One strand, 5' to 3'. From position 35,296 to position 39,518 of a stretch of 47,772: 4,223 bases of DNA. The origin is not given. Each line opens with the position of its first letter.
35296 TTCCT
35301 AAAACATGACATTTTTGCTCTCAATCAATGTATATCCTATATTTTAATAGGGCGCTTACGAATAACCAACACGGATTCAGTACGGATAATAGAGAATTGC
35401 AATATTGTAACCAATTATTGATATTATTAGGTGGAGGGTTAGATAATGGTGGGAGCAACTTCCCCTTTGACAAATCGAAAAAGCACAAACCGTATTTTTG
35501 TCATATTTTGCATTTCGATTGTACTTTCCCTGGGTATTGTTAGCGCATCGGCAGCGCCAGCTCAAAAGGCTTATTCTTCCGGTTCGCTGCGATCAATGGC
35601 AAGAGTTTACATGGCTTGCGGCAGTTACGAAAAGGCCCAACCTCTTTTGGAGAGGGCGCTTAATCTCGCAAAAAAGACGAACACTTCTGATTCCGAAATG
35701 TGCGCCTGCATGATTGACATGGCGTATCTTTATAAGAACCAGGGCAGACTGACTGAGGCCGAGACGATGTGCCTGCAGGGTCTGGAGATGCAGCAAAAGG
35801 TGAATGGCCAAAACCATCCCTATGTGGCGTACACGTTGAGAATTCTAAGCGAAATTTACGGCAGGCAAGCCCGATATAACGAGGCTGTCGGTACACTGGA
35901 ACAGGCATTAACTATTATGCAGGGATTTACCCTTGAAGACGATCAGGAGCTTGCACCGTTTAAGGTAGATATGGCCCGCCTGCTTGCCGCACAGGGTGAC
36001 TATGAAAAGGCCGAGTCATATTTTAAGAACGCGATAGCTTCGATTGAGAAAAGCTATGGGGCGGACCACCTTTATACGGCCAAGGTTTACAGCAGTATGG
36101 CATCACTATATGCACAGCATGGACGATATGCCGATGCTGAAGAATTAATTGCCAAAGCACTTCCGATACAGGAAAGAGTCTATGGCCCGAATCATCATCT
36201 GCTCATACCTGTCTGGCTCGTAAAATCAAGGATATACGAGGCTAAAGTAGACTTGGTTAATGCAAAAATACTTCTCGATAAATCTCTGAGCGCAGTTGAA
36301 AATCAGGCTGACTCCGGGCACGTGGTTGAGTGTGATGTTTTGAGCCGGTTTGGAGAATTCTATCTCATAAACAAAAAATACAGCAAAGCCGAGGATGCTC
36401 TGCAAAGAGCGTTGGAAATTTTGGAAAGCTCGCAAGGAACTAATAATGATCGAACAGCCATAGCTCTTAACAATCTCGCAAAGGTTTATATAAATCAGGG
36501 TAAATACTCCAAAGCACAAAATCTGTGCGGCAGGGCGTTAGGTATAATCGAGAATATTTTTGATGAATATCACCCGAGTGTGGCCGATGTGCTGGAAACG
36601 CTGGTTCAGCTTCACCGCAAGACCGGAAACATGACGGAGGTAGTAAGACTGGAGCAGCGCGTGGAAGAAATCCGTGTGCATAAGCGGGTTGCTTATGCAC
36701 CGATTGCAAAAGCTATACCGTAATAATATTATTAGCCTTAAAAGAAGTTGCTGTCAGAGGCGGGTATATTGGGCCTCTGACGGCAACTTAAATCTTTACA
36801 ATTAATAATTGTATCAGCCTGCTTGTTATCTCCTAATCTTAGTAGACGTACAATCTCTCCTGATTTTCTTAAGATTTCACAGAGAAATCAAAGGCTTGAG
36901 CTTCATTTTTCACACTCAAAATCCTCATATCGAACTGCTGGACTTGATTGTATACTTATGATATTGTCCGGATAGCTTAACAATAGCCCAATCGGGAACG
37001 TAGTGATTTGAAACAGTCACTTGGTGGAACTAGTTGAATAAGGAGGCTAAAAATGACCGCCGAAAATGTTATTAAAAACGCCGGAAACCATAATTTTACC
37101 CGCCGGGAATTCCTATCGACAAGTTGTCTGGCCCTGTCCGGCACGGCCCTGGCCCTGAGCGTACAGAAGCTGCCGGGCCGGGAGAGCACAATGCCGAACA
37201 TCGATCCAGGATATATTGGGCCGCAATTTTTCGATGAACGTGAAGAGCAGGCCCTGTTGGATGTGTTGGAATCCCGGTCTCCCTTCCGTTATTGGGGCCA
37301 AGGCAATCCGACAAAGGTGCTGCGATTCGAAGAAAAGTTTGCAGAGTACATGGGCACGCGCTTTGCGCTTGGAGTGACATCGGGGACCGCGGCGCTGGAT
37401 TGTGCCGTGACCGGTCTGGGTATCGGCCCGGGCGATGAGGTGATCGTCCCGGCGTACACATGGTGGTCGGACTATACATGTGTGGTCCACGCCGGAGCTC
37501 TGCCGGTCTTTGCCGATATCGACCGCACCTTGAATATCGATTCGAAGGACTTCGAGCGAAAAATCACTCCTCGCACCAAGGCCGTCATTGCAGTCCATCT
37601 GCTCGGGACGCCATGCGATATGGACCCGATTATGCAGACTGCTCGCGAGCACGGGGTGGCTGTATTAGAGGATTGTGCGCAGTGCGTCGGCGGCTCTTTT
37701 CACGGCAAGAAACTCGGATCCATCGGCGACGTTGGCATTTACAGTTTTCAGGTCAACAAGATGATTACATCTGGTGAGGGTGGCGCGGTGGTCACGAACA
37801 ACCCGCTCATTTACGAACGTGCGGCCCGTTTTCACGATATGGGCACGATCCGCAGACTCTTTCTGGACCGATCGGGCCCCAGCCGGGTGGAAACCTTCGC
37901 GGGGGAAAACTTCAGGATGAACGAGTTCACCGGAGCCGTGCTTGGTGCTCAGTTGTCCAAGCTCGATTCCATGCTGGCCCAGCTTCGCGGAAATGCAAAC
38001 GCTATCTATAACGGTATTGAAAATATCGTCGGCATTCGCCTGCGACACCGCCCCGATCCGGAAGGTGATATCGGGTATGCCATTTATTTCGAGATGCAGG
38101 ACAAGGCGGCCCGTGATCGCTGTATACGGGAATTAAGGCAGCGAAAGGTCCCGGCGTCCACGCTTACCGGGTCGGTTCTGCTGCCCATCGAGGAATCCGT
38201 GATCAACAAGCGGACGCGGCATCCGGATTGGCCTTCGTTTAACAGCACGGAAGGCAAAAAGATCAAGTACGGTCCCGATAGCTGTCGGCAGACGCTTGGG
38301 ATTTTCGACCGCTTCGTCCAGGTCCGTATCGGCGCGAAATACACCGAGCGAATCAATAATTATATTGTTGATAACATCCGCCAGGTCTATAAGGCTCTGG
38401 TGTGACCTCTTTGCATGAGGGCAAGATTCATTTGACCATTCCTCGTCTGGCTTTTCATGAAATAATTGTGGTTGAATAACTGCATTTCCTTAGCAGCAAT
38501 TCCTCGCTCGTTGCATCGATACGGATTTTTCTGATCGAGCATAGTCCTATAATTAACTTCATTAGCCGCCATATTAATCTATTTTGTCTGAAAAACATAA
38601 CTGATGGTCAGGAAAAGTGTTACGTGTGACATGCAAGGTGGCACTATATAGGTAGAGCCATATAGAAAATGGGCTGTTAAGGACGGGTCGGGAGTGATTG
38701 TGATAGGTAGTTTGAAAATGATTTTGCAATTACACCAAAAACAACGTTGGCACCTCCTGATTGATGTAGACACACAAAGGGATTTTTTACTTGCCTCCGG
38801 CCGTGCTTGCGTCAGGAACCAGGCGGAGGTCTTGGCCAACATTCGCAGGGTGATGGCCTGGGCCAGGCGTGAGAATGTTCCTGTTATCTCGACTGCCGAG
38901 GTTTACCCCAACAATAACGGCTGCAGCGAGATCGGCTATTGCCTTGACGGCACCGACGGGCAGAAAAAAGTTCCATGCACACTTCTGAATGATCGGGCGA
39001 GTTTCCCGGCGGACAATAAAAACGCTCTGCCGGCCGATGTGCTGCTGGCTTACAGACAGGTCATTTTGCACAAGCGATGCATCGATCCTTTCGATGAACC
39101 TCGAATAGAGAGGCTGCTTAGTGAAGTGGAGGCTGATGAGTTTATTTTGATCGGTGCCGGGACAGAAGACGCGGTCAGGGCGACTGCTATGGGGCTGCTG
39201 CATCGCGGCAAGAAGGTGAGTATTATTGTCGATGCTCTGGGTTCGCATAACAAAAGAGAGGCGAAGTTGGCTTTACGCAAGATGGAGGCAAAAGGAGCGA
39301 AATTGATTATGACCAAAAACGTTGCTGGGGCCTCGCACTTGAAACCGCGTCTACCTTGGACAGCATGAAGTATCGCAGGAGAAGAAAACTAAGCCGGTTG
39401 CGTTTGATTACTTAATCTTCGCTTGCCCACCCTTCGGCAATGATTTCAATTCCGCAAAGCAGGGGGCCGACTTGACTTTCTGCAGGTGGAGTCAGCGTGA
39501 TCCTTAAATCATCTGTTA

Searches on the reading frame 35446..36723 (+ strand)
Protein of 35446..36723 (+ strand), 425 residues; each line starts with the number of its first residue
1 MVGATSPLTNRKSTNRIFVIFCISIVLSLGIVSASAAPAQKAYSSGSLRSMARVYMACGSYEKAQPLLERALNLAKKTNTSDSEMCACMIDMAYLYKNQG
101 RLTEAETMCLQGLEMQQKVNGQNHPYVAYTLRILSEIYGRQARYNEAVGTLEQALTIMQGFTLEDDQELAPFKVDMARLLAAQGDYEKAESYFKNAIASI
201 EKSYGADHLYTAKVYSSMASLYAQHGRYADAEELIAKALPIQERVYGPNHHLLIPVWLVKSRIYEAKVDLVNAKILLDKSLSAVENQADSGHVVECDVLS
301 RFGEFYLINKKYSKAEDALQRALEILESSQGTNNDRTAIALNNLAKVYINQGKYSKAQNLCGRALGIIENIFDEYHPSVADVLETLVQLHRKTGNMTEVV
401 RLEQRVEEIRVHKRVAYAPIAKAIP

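Call 55: search_protein_families(library=pfam, proteins=[window:35446-36723:+], max_evalue=0.00001)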
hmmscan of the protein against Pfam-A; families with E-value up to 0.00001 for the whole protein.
window:35446-36723:+ (425 aa): 19 families
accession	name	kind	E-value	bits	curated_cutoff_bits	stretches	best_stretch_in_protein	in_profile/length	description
PF13424.12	TPR_12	-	2.3e-61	204.4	30.1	5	175-243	8-76/77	Tetratricopeptide repeat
PF13374.12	TPR_10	-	1.2e-45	152.7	27.5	3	87-126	3-42/42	Tetratricopeptide repeat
PF24885.1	TPR_NPHP3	-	2.2e-41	142.2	100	4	285-414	90-217/239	Nephrocystin-3 TPR domain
PF13176.12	TPR_7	-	2.1e-24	83.9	27.9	0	47-77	1-31/36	Tetratricopeptide repeat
PF07719.23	TPR_2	-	2.6e-24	83.7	27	0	338-365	1-28/34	Tetratricopeptide repeat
PF17874.7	TPR_MalT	-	5.6e-23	82.2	45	2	45-120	80-156/336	MalT-like TPR region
PF00515.34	TPR_1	-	6.5e-22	76.8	27.8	0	338-367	1-30/34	Tetratricopeptide repeat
PF13181.12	TPR_8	-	1.9e-20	71.6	25.7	0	340-369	3-32/34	Tetratricopeptide repeat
PF13428.12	TPR_14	-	8.9e-19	66.5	23.5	0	48-75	4-31/44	Tetratricopeptide repeat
PF14559.12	TPR_19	-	2.1e-17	63.7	25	0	315-365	3-52/68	Tetratricopeptide repeat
PF25068.1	ARM_TT21_4th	-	4.1e-11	43.8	30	0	89-197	35-153/153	Tetratricopeptide repeat protein 21 forth ARM domain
PF07721.20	TPR_4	-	3.3e-10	40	27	0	174-190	5-21/26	Tetratricopeptide repeat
PF25063.1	ARM_TT21_C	-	1e-09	39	35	0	297-366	56-123/209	Tetratricopeptide repeat protein 21 C-terminal ARM domain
PF13431.12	TPR_17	-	3.3e-08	33.6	24.4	0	339-358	14-33/34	Tetratricopeptide repeat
PF25058.1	ARM_TT21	-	1.7e-07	31.8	27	0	174-239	11-84/155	Tetratricopeptide repeat protein 21 ARM repeat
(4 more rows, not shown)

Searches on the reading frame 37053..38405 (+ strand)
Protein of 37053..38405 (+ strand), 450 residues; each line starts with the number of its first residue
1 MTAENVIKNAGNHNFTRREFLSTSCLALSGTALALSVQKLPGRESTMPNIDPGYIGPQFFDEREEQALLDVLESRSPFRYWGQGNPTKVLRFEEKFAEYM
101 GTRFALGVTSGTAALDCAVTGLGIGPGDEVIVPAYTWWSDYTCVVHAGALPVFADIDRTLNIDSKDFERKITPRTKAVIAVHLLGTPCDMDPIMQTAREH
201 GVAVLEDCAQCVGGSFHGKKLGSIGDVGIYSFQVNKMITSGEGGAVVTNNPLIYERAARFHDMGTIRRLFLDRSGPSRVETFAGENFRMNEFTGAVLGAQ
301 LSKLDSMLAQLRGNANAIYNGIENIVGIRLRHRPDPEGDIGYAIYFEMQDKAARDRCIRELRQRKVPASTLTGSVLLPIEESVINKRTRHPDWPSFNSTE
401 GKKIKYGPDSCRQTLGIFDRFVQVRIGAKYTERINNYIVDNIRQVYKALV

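Call 55: search_protein_families(library=pfam, proteins=[window:37053-38405:+], max_evalue=0.00001)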
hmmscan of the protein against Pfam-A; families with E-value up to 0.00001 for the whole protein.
window:37053-38405:+ (450 aa): 4 families
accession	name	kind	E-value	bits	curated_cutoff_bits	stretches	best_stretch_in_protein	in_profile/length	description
PF01041.23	DegT_DnrJ_EryC1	-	8.1e-80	269.2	19.8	1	87-369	24-304/360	DegT/DnrJ/EryC1/StrS aminotransferase family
PF01053.26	Cys_Met_Meta_PP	-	2.5e-08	33.3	27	1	73-231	40-195/381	Cys/Met metabolism PLP-dependent enzyme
PF00266.25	Aminotran_5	-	6.9e-07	29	21.5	1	95-213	51-181/371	Aminotransferase class-V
PF00155.27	Aminotran_1_2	-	5e-06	26.4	19.7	1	89-179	44-151/361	Aminotransferase class I and II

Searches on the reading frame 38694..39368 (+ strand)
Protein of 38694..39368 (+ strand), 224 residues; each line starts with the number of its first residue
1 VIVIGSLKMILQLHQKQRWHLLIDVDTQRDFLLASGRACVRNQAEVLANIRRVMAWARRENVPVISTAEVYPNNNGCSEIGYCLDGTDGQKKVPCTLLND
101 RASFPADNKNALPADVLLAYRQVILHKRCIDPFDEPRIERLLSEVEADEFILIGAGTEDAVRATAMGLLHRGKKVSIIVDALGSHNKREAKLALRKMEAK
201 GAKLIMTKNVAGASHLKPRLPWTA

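Call 55: search_protein_families(library=pfam, proteins=[window:38694-39368:+], max_evalue=0.00001)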
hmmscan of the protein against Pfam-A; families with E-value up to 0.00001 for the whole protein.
window:38694-39368:+ (224 aa): 1 family
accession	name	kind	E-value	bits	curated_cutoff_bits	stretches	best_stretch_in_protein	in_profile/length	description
PF00857.26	Isochorismatase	-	1.1e-22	81.4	27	1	21-207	2-173/175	Isochorismatase domain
